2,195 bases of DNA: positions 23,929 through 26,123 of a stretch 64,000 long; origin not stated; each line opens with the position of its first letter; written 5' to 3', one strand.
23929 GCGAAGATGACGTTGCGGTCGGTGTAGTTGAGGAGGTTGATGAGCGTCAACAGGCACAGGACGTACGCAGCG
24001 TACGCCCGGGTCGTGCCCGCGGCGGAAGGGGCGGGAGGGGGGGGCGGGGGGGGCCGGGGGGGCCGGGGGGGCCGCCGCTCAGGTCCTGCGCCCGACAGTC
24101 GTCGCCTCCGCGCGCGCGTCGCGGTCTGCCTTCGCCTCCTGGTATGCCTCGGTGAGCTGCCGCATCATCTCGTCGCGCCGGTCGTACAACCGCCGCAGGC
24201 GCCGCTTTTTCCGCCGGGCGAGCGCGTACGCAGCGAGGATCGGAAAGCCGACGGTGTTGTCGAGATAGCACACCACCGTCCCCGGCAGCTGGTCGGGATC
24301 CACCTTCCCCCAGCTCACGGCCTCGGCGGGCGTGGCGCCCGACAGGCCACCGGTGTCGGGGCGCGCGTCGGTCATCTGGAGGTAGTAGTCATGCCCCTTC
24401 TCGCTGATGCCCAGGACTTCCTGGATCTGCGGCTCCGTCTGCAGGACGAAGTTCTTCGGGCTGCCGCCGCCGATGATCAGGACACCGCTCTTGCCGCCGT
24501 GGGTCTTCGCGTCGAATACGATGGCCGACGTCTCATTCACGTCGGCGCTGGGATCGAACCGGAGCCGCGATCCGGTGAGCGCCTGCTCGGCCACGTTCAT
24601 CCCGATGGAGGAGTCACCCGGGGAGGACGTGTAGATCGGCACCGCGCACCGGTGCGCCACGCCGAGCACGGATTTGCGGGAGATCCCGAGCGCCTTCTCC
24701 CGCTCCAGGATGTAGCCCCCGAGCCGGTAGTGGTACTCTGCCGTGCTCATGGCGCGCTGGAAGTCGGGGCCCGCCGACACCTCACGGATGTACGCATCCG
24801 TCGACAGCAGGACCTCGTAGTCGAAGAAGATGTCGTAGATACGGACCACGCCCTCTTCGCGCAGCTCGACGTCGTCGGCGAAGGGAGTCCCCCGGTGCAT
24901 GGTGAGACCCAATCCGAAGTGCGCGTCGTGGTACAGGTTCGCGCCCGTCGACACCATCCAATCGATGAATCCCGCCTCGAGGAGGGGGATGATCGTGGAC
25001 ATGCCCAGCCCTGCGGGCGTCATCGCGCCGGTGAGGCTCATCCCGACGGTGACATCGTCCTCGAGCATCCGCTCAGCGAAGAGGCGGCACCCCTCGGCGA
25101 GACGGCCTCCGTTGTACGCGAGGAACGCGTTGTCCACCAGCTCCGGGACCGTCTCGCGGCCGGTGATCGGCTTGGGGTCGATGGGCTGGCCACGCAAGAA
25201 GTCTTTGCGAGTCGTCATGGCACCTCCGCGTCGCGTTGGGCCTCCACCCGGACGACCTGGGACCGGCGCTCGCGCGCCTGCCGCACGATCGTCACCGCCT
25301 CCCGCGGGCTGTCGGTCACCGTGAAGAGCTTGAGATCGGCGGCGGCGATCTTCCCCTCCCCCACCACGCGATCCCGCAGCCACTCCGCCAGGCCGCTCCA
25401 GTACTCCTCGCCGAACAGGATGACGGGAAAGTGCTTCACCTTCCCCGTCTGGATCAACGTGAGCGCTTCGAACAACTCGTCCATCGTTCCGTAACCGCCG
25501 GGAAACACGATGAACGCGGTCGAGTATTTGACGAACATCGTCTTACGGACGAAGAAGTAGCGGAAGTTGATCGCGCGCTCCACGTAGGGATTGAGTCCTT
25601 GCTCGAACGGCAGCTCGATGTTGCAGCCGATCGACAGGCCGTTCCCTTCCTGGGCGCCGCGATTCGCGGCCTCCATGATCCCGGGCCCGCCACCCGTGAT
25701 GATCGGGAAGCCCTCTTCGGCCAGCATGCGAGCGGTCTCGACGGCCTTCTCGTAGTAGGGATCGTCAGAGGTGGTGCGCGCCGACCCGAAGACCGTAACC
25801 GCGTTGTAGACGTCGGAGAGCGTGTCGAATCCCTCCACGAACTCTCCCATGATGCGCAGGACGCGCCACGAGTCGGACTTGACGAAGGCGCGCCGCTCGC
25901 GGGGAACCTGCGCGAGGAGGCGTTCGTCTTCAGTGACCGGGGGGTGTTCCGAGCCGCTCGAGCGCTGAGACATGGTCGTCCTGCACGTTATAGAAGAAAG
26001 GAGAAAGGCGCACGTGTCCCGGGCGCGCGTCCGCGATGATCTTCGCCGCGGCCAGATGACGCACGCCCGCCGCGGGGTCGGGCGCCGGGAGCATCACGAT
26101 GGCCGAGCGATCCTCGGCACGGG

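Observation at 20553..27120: Six-gene same-strand operon I cannot map to a described pathway: class-V PLP enzyme, LOG, DHS-like, MFS, ATP-grasp ligase, 4x zinc-ribbon HExxH peptidase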

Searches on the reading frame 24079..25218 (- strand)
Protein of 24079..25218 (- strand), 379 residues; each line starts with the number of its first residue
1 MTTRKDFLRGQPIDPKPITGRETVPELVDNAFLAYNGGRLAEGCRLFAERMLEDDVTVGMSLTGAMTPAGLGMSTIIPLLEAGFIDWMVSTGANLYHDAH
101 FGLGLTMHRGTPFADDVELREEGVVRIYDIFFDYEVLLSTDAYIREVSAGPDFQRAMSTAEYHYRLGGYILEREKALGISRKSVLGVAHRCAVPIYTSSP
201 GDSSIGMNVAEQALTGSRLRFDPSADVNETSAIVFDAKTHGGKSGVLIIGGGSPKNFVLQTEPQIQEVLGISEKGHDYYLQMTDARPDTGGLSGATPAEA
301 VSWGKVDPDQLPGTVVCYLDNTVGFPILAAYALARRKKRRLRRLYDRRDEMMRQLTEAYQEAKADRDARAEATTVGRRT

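Call 4: search_protein_families(library=pfam, proteins=[window:24079-25218:-], max_evalue=0.01)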
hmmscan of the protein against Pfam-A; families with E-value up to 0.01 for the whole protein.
window:24079-25218:- (379 aa): 1 family
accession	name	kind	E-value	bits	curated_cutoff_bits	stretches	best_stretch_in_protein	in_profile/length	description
PF01916.23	DS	-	4.2e-66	223.6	27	1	34-331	10-287/288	Deoxyhypusine synthase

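Call 5: search_protein_families(library=ncbifam, proteins=[window:24079-25218:-], max_evalue=0.01)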
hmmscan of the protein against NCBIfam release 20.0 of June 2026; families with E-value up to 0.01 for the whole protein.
window:24079-25218:- (379 aa): 7 families
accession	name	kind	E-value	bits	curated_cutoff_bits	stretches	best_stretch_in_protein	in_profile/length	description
NF001980.1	PRK00770.1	equivalog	1.2e-163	544.3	450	1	13-361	1-349/350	homospermidine biosynthesis protein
NF002006.0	PRK00805.1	equivalog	2.2e-67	227.3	434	1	21-340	18-325/338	deoxyhypusine synthase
NF002630.0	PRK02301.1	equivalog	3.7e-61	207.1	364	1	10-338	11-317/318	deoxyhypusine synthase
TIGR00321.1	dhys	equivalog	2e-49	168.6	304.25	1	20-333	9-300/301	deoxyhypusine synthase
NF002699.1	PRK02492.1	equivalog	3.9e-45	154.2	500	1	20-340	15-327/338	1,9-bis(guanidino)-5-aza-nonane synthase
NF002294.1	PRK01221.1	equivalog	4.1e-29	102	350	1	33-331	23-299/300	deoxyhypusine synthase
NF003052.1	PRK03971.1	equivalog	2.1e-22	79.8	380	1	48-332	59-332/334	deoxyhypusine synthase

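Call 10: find_encoding_contigs(protein=window:24079-25218:-, flank=10000, max_places=10)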
Protein window:24079-25218:- (379 aa): 23 contigs read that carry it; 10 places shown.
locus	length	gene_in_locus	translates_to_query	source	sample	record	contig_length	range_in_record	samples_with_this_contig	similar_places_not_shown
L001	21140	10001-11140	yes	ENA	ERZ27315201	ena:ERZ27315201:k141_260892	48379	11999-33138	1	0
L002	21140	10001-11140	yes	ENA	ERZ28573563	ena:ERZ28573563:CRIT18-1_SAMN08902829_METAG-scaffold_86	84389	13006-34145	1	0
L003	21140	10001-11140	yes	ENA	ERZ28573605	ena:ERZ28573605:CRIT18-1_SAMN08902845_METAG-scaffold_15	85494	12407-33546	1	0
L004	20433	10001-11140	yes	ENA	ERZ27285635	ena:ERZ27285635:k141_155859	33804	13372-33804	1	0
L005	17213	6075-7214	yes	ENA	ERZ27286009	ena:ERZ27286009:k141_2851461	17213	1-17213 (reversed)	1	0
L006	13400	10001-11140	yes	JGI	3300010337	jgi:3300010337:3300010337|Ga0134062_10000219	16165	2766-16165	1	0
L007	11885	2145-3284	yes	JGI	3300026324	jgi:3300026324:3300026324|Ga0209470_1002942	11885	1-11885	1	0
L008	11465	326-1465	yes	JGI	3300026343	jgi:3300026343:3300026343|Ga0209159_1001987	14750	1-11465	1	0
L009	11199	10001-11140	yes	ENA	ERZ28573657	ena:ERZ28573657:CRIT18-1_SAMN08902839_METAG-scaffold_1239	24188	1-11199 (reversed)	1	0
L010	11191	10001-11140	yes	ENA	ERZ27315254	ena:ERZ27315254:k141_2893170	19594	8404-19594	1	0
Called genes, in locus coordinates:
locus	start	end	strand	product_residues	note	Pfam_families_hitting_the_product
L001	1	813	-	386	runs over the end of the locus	PF16561:AMPK1_CBM (faint)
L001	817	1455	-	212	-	-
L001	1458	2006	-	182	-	PF02922:CBM_48, PF16561:AMPK1_CBM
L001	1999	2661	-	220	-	PF04542:Sigma70_r2, PF08281:Sigma70_r4_2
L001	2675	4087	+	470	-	PF14321:DUF4382, PF02369:Big_1 (faint), PF13620:CarboxypepD_reg, PF02368:Big_2 (weak)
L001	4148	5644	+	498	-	PF01546:Peptidase_M20, PF07687:M20_dimer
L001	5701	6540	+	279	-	PF00149:Metallophos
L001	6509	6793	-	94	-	-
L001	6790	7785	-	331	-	PF08331:QueG_DUF1730, PF12838:Fer4_7 (faint), PF00037:Fer4 (faint), PF13237:Fer4_10 (faint), PF13484:Fer4_16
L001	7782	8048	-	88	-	-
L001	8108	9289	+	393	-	PF00266:Aminotran_5, PF01041:DegT_DnrJ_EryC1 (weak)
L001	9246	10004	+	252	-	PF18306:LDcluster4, PF03641:Lysine_decarbox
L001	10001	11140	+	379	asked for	PF01916:DS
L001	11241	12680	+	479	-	PF00083:Sugar_tr, PF03137:OATP (faint), PF07690:MFS_1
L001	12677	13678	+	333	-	PF02655:ATP-grasp_3 (faint), PF07478:Dala_Dala_lig_C, PF13535:ATP-grasp_4 (faint)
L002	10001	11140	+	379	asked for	PF01916:DS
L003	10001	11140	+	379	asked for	PF01916:DS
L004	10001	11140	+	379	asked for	PF01916:DS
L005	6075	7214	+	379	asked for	PF01916:DS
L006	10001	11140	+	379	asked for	PF01916:DS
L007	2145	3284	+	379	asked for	PF01916:DS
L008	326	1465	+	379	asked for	PF01916:DS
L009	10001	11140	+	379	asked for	PF01916:DS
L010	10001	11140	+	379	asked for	PF01916:DS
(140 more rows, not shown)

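Call 12: find_homologous_proteins(query=window:24079-25218:-, max_evalue=1e-20)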
Query window:24079-25218:- (379 aa): 8000 proteins with E <= 1e-20 among 8000 candidates; the best 120 are listed.
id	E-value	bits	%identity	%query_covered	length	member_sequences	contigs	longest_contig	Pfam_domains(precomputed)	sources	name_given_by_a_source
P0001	6.1e-240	814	95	100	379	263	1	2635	PF01916.24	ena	-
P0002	1.3e-239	813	94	100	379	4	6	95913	PF01916.24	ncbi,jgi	jgi:deoxyhypusine synthase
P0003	7.5e-239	810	94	100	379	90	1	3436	PF01916.24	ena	-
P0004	9.0e-239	810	94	100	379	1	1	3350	PF01916.24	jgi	-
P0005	1.0e-238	810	94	100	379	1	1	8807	PF01916.24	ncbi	-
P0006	1.7e-238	809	94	100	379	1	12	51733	PF01916.24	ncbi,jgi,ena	-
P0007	3.2e-238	808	94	100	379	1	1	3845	PF01916.24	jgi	-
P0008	3.2e-238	808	94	100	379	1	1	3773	PF01916.24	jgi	jgi:deoxyhypusine synthase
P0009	3.2e-238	808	94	100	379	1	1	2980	PF01916.24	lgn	-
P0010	3.3e-238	808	94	100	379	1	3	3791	PF01916.24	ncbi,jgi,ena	-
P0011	5.7e-238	807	94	100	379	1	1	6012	PF01916.24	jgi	-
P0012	7.5e-238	807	94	100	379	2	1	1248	PF01916.24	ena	-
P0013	1.1e-237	806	94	100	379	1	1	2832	PF01916.24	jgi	-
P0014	1.2e-237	806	94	99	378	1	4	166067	PF01916.24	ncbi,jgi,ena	-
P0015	1.6e-237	806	94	100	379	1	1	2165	PF01916.24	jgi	-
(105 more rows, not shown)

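Call 13: find_related_loci(query=window:24079-25218:-, collection=genome_contigs, flank=10000)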
Query window:24079-25218:- (379 aa) in genome_contigs; peptide patterns used: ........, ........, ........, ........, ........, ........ (x = any residue, [..] = any of these).
599 stretches matched a pattern (row limit reached: there are more); 552 encode a relative of the query (tblastn E <= 1e-3); the best 80 are kept; 80 distinct loci.
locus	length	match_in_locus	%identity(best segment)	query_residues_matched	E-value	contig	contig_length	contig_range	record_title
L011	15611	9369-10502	96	1-378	0e+0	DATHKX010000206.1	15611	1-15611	MAG TPA_asm: Gemmatimonadales bacterium isolate SMAG_U12591 k141_211156, whole genome shotgun sequence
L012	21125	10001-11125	93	1-375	0e+0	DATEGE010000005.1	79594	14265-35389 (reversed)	MAG TPA_asm: Gemmatimonadales bacterium isolate SMAG_U8777 k141_350847, whole genome shotgun sequence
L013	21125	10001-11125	93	1-375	0e+0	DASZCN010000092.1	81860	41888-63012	MAG TPA_asm: Gemmatimonadales bacterium isolate SMAG_U6443 k141_202741, whole genome shotgun sequence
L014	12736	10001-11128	92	1-376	0e+0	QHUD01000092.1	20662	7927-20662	MAG: Gemmatimonadetes bacterium isolate AG36 14_0927_12_20cm_scaffold_2001_curated, whole genome shotgun sequence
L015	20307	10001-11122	92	1-374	0e+0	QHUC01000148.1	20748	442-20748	MAG: Gemmatimonadetes bacterium isolate AG37 14_0929_12_40cm_scaffold_7253_curated, whole genome shotgun sequence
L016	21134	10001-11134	90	1-378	0e+0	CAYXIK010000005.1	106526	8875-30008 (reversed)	MAG TPA_asm: uncultured Gemmatimonadaceae bacterium isolate binchicken_co185_182 genome assembly, contig: NODE_240_lengt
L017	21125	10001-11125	91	1-375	0e+0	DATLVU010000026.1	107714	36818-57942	MAG TPA_asm: Gemmatimonadales bacterium isolate SMAG_U13200 k141_526001, whole genome shotgun sequence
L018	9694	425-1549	91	1-375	0e+0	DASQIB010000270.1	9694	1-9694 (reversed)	MAG TPA_asm: Gemmatimonadales bacterium isolate SMAG_U11848 k141_878181, whole genome shotgun sequence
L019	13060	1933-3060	95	1-376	0e+0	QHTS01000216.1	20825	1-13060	MAG: Gemmatimonadetes bacterium isolate AG46 14_0903_13_30cm_scaffold_2906295_curated, whole genome shotgun sequence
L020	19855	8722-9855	94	1-378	0e+0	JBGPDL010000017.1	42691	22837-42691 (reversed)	MAG: Gemmatimonadota bacterium isolate OBJ_0618_050_25 k141_2570052_length_42691_cov_28.7231, whole genome shotgun seque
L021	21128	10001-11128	94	3-378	0e+0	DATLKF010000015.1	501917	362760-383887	MAG TPA_asm: Gemmatimonadales bacterium isolate SMAG_U13715 k141_115487, whole genome shotgun sequence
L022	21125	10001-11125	89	1-375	0e+0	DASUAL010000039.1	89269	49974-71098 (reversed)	MAG TPA_asm: Gemmatimonadales bacterium isolate SMAG_U2494 k141_1167050, whole genome shotgun sequence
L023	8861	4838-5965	95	1-376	0e+0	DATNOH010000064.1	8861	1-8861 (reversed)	MAG TPA_asm: Gemmatimonadales bacterium isolate SMAG_U11526 k141_25490, whole genome shotgun sequence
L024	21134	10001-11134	88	1-378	0e+0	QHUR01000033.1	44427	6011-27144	MAG: Gemmatimonadetes bacterium isolate AG23 14_1009_16_30cm_scaffold_720_curated, whole genome shotgun sequence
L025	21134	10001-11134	88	1-378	0e+0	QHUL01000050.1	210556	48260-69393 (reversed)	MAG: Gemmatimonadetes bacterium isolate AG29 14_1009_02_40cm_scaffold_58_e_473_curated, whole genome shotgun sequence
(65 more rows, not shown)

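Call 46: search_solved_structures(query=window:24079-25218:-, max_evalue=1e-10)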
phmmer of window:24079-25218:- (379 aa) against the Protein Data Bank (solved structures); distinct sequences matched with E-value up to 1e-10: 3.
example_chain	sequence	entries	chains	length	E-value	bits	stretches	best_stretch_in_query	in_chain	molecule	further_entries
8put_A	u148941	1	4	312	9.6e-18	67.6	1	3-333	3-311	Probable deoxyhypusine synthase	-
7cmc_A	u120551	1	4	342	3.8e-17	65.7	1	31-333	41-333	Probable deoxyhypusine synthase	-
6w3z_A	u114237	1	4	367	3.4e-12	49.4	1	171-341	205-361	BMA-DHPS-1, isoform a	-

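Call 47: search_dna_similar(query=window:24079-25218:-, collection=plasmids, mode=protein, max_evalue=1e-20, max_rows=25)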
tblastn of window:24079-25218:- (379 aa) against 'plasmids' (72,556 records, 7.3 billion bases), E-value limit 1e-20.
Records with a match: 4; places in all: 4; records where one place covers at least 80% of the query: 4.
Best place of each record, by identity: <60% 4.
By first word of the organism name: Nostoc 2; Trichormus 2.
By predicted mobility (MOB-suite, as given by PLSDB): conjugative 3; non-mobilizable 1.
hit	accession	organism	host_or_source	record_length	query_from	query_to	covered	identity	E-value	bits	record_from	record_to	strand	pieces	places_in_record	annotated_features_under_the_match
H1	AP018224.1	Nostoc linckia NIES-25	-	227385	11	327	84%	32.5%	9e-26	116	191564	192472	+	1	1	deoxyhypusine synthase-like protein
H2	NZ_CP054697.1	Nostoc edaphicum CCNP1411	-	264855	11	327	84%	32.2%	9e-25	113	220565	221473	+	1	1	deoxyhypusine synthase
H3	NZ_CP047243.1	Trichormus variabilis 0441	cell culture,thermal spring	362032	11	327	84%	31.9%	1e-24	113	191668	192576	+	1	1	deoxyhypusine synthase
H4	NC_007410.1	Trichormus variabilis ATCC 29413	-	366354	11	327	84%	31.9%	1e-24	113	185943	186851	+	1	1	deoxyhypusine synthase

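Call 79: search_protein_families(library=padloc, proteins=[window:24079-25218:-], max_evalue=0.001)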
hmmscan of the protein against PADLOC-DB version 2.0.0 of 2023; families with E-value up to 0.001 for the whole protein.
window:24079-25218:- (379 aa): 0 families

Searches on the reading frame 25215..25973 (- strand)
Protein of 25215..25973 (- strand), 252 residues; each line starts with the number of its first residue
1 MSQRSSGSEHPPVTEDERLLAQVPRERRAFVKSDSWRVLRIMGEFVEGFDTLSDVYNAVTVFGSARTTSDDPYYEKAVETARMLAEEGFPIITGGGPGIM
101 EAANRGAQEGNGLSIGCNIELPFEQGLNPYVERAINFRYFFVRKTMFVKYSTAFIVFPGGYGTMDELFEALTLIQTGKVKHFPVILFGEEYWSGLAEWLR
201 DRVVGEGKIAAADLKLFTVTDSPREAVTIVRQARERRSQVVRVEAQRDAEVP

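Call 4: search_protein_families(library=pfam, proteins=[window:25215-25973:-], max_evalue=0.01)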
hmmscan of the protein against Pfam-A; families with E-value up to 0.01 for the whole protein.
window:25215-25973:- (252 aa): 2 families
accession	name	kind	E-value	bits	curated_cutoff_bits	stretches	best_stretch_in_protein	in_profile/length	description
PF03641.19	Lysine_decarbox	-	1.9e-35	122.4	27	1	100-228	1-129/131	Possible lysine decarboxylase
PF18306.6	LDcluster4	-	7.4e-18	65.1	26.3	1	58-172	3-115/151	SLOG cluster4 family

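Call 5: search_protein_families(library=ncbifam, proteins=[window:25215-25973:-], max_evalue=0.01)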
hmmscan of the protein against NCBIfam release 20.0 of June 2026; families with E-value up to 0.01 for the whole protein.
window:25215-25973:- (252 aa): 4 families
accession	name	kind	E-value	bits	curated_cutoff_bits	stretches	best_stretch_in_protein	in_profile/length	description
TIGR00730.1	TIGR00730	subfamily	5.1e-46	156.7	96.35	1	58-231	2-176/178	TIGR00730 family Rossman fold protein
TIGR00725.1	TIGR00725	hypoth_equivalog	1.3e-16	60.4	106.9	1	59-174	4-115/159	TIGR00725 family protein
NF058542.1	CtkRMPhLog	equivalog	4.3e-14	52.9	300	1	58-228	3-173/177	cytokinin riboside 5'-monophosphate phosphoribohydrolase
NF038390.1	Nsidase_PpnN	equivalog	8.1e-10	38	450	1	59-201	148-302/450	nucleotide 5'-monophosphate nucleosidase PpnN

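Call 45: search_solved_structures(query=window:25215-25973:-, max_evalue=1e-10)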
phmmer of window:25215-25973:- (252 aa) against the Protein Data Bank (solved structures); distinct sequences matched with E-value up to 1e-10: 6.
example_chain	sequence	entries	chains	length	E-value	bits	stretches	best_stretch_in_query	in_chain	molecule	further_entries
5zi9_A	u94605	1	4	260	9.6e-85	287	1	13-233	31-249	Cytokinin riboside 5'-monophosphate phosphoribohydrolase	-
5wq3_A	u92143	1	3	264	3.9e-77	262.1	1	14-233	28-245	Cytokinin riboside 5'-monophosphate phosphoribohydrolase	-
1wek_A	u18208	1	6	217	1.4e-65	224.2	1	33-231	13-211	hypothetical protein TT1465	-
9us2_A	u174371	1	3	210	7.9e-55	189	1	48-229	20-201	Cytokinin riboside 5'-monophosphate phosphoribohydrolase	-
1weh_A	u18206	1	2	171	7e-15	58.2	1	59-197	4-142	Conserved hypothetical protein TT1887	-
2a33_A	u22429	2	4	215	5.6e-12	48.7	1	55-227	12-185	hypothetical protein | Uncharacterized protein At2g37210/T2N18.3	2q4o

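Call 79: search_protein_families(library=padloc, proteins=[window:25215-25973:-], max_evalue=0.001)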
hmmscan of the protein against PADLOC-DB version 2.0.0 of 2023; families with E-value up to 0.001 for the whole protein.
window:25215-25973:- (252 aa): 1 family
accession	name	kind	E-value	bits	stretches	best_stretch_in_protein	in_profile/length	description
PDLC03927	PsyrA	-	0.00013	19.3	1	57-116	132-189/398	-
